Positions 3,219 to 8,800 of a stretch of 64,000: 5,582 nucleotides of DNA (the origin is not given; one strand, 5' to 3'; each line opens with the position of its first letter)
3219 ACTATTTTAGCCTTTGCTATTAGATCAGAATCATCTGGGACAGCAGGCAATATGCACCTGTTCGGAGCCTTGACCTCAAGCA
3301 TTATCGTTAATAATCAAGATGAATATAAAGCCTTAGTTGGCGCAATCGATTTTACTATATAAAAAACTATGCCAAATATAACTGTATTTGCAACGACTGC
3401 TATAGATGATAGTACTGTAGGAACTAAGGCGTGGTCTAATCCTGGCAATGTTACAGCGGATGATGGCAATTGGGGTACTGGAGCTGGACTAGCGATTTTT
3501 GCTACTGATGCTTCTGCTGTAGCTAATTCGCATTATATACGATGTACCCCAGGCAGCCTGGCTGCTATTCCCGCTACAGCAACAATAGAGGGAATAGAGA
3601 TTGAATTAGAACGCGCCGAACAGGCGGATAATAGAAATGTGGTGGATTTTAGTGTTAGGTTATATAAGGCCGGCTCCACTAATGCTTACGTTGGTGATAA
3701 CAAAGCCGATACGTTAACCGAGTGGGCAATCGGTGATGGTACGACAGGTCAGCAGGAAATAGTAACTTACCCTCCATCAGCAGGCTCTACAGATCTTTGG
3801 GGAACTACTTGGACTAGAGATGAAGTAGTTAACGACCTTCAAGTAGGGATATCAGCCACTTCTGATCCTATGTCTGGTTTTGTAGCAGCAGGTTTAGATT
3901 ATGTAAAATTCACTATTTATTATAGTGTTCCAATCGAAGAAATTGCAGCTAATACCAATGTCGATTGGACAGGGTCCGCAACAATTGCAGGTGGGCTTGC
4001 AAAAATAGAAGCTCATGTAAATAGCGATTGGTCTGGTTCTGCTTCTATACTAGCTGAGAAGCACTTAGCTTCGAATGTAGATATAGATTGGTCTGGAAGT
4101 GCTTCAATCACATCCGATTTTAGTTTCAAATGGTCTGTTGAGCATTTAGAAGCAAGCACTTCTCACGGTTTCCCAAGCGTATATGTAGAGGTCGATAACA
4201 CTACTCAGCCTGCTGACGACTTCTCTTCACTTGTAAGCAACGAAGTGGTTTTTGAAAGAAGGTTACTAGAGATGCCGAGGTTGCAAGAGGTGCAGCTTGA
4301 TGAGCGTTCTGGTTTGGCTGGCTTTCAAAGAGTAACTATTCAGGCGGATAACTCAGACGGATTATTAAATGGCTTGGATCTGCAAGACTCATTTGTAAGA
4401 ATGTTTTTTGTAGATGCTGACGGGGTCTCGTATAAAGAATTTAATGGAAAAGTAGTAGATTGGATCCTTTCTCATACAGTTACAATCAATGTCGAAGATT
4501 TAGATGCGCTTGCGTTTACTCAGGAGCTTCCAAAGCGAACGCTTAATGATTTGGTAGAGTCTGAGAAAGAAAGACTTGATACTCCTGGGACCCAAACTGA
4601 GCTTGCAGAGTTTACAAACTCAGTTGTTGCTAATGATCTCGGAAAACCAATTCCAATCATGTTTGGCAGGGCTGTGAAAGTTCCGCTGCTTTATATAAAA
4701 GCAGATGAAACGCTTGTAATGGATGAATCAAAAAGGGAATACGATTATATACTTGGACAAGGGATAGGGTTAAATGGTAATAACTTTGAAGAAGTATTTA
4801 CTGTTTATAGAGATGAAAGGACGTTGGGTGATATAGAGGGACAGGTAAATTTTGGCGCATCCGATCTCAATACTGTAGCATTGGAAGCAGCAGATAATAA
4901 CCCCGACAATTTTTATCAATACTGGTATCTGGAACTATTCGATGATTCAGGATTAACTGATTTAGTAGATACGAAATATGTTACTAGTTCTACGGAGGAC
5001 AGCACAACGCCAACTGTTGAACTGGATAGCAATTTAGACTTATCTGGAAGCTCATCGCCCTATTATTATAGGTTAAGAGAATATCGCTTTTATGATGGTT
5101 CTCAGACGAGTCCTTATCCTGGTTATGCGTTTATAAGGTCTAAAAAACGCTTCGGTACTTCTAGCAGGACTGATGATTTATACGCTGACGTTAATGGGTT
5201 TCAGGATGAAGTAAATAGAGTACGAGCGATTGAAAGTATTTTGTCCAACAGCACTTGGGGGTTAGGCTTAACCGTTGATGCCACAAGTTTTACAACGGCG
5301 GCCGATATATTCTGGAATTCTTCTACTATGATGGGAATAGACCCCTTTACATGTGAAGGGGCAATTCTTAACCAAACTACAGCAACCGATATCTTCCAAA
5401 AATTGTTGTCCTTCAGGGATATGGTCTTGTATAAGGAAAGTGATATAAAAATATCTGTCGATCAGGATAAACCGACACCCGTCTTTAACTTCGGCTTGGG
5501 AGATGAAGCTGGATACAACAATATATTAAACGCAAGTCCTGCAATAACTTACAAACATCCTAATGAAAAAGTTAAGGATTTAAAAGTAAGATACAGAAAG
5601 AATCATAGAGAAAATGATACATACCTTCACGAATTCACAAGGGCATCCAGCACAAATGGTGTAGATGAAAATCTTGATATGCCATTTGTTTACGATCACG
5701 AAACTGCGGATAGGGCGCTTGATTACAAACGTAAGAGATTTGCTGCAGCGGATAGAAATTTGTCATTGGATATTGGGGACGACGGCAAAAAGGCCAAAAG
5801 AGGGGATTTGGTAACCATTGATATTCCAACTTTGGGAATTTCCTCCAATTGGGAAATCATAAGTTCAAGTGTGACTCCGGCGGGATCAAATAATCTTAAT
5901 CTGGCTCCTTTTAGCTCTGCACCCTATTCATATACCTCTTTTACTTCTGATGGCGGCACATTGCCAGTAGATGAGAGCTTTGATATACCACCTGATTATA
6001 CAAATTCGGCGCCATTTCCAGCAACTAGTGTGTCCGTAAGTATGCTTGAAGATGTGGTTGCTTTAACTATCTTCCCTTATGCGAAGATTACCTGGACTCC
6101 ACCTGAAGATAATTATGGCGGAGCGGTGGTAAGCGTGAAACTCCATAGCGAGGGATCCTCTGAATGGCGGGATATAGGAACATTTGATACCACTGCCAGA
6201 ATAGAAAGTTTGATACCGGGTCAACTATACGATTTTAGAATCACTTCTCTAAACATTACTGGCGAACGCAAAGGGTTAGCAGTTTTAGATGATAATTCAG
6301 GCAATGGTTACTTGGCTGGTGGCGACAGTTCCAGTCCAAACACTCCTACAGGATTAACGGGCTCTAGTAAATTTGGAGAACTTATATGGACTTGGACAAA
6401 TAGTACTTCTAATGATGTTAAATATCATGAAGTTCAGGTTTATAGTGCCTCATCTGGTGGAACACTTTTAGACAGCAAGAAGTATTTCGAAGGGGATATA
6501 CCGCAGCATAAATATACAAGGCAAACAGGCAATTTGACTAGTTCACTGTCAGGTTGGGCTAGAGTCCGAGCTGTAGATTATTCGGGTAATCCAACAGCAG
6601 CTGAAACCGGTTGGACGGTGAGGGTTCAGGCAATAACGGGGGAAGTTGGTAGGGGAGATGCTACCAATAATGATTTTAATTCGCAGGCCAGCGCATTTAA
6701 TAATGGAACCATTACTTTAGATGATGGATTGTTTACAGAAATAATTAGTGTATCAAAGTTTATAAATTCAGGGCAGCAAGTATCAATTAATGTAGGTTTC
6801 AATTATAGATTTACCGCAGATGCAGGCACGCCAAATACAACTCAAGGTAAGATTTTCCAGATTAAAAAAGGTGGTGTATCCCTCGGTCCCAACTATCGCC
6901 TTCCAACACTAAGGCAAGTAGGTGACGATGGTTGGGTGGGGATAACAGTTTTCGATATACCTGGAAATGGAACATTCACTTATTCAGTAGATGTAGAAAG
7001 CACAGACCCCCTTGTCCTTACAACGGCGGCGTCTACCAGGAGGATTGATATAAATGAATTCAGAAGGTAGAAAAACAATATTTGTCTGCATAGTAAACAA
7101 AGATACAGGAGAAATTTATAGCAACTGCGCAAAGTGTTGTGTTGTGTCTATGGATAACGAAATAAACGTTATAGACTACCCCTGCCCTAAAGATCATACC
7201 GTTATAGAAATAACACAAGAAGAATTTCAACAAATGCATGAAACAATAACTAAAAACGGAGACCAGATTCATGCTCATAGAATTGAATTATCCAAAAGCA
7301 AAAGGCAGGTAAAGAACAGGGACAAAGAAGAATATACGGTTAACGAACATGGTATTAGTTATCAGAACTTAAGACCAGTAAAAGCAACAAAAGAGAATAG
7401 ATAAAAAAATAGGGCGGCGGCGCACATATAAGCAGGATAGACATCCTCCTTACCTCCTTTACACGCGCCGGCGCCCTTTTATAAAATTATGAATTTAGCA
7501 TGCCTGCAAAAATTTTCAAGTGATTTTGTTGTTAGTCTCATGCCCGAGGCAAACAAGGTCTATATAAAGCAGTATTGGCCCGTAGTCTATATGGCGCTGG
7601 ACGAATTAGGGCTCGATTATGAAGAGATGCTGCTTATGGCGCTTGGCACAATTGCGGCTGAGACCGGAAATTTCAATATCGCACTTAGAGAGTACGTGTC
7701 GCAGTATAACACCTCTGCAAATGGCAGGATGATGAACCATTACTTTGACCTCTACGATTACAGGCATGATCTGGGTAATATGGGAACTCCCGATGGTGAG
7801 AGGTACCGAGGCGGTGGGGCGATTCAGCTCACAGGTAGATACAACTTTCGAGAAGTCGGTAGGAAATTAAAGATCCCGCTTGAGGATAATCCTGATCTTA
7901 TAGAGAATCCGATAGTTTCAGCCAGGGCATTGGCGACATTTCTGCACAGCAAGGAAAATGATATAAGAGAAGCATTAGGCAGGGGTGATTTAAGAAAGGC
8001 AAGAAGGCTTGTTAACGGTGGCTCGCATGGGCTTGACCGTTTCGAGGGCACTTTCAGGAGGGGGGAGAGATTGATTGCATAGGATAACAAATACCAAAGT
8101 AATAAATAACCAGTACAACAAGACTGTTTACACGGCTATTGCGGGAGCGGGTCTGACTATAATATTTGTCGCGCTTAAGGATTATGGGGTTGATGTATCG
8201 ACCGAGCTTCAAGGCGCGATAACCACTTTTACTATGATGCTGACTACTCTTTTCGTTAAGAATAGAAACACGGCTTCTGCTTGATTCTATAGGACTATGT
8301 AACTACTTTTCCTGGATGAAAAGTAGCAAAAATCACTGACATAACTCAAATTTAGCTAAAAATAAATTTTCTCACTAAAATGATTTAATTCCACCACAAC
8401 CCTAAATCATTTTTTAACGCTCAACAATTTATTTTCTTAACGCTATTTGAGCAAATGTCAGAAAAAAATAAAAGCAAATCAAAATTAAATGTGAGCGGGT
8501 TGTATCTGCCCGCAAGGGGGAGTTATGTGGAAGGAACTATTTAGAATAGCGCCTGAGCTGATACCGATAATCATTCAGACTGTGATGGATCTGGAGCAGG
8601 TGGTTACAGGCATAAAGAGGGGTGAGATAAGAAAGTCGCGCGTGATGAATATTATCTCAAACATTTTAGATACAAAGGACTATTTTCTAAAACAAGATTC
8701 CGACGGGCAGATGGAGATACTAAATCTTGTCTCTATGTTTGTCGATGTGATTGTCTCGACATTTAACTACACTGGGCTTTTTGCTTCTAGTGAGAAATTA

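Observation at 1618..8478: A ~120-bp intergenic element with nested dyad symmetry occurs twice, each directly upstream of a phage module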

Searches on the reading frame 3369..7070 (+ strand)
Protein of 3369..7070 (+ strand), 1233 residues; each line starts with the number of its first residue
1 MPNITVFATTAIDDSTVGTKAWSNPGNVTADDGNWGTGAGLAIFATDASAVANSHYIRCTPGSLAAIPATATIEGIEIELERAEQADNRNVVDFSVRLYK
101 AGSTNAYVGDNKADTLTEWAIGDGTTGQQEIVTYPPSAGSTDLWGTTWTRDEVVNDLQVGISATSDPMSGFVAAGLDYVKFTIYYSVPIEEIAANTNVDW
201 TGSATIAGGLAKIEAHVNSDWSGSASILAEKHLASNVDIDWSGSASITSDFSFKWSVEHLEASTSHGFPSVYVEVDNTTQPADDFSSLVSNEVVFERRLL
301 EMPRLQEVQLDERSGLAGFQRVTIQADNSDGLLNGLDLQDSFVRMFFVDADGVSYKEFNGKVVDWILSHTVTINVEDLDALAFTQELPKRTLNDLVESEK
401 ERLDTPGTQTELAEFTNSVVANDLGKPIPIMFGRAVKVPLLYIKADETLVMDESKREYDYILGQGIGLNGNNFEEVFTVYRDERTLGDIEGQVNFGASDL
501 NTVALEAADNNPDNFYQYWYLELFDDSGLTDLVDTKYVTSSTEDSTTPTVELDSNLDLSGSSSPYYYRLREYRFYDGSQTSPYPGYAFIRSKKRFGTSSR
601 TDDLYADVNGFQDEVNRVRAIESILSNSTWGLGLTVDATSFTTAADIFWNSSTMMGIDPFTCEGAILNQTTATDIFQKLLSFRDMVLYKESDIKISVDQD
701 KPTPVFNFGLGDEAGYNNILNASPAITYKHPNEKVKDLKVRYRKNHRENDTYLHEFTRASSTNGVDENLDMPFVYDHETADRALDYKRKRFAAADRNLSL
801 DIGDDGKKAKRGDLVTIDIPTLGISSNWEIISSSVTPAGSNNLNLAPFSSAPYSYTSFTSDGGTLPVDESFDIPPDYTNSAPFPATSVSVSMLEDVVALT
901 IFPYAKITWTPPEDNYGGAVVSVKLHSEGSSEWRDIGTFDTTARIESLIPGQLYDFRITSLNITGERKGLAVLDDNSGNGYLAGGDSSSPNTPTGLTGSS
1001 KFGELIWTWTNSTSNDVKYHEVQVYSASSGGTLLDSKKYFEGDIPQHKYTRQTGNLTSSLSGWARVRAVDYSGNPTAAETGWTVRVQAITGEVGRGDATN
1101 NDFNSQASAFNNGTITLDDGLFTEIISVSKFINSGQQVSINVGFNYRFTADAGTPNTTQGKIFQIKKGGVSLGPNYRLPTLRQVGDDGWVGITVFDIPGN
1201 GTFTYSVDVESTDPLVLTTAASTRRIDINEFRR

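Call 10: search_protein_families(library=phrogs, proteins=[window:3369-7070:+], max_evalue=0.001)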
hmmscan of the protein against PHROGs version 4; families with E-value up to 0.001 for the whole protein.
window:3369-7070:+ (1233 aa): 0 families

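Call 11: search_protein_families(library=pfam, proteins=[window:3369-7070:+], max_evalue=0.01)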
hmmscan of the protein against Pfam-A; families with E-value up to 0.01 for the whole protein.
window:3369-7070:+ (1233 aa): 1 family
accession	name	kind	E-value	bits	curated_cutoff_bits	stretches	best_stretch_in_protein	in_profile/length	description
PF00041.27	fn3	-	0.0028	18.3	25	0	906-966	17-74/84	Fibronectin type III domain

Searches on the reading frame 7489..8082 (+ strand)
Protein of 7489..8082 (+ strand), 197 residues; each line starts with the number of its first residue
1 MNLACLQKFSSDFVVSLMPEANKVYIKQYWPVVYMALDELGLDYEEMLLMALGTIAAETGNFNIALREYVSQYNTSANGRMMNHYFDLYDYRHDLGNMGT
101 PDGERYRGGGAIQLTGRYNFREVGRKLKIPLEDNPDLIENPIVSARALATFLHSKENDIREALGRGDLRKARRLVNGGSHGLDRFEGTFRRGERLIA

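Call 10: search_protein_families(library=phrogs, proteins=[window:7489-8082:+], max_evalue=0.001)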
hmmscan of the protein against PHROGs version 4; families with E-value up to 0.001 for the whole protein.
window:7489-8082:+ (197 aa): 6 families
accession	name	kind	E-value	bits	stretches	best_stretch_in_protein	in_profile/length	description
phrog_181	-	lysis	5.5e-28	99.4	1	12-186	335-520/769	endolysin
phrog_26317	-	unknown function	6.2e-17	62.7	1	91-184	14-105/119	-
phrog_9506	-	lysis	3.6e-15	57.4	1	18-179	11-173/330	endolysin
phrog_34417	-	unknown function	2.5e-10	41.1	1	86-191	71-187/326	-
phrog_14712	-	moron, auxiliary metabolic gene and host takeover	4.9e-10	40.1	1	88-186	73-178/322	chitinase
phrog_1519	-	lysis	3.3e-06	27.5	1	30-192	220-380/502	endolysin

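Call 11: search_protein_families(library=pfam, proteins=[window:7489-8082:+], max_evalue=0.01)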
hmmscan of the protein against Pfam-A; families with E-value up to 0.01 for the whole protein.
window:7489-8082:+ (197 aa): 1 family
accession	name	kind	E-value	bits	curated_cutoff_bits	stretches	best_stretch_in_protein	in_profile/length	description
PF00182.24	Glyco_hydro_19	-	3.4e-05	24.2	25.5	1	90-149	91-151/232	Chitinase class I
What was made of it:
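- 7489..8284 (+): Lysis genes upstream of copy B: GH19-type endolysin (7489-8082) and a 69-aa holin-like protein (8075-8284) (context). Endolysin hits PHROG 181 and Glyco_hydro_19 (calls 10, 11).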

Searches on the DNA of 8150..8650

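Call 9: search_rna_families(source=window, start=8150, end=8650, threshold=evalue, max_evalue=10)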
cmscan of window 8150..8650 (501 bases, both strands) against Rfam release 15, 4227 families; matches with E-value up to 10: 9.
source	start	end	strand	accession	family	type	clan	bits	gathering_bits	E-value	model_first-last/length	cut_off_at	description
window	8420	8483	-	RF00527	snoMe28S-G3255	Gene; snRNA; snoRNA; CD-box;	CL00066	19.7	44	9.1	1-84/84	no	Small nucleolar RNA Me28S-Gm3255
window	8299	8422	-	RF02453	ncr952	Gene; sRNA;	-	18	100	0.11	1-143/143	no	Bacillus sRNA ncr952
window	8261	8326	+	RF02843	RefA5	Gene; antisense;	-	15.9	91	1.4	1-68/68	no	Enterococcus sRNA A5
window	8376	8458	-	RF02728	HrrF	Gene; sRNA;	-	15.4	77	4.5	1-116/116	no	Haemophilus regulatory RNA responsive to iron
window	8433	8486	-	RF02529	SSRC8_1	Gene; sRNA;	-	14.7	80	6.2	1-150/150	no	Streptococcus sRNA SSRC8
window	8311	8368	+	RF00287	SNORD44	Gene; snRNA; snoRNA; CD-box;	CL00060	14.6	40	3.1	1-61/61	no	Small nucleolar RNA SNORD44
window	8396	8413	-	RF02129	GNAS-AS1_3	Gene; lncRNA;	-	14.5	42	0.79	1-38/38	no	GNAS antisense RNA 1 conserved region 3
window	8445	8520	-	RF01934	bxd_6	Gene; lncRNA;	-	13.9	50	5.3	1-93/93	no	Bithoraxoid conserved region 6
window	8573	8650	+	RF02175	SMAD5-AS1_3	Gene; lncRNA;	-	11.6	60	4.1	1-84/125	3'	SMAD5 antisense RNA 1 conserved region 3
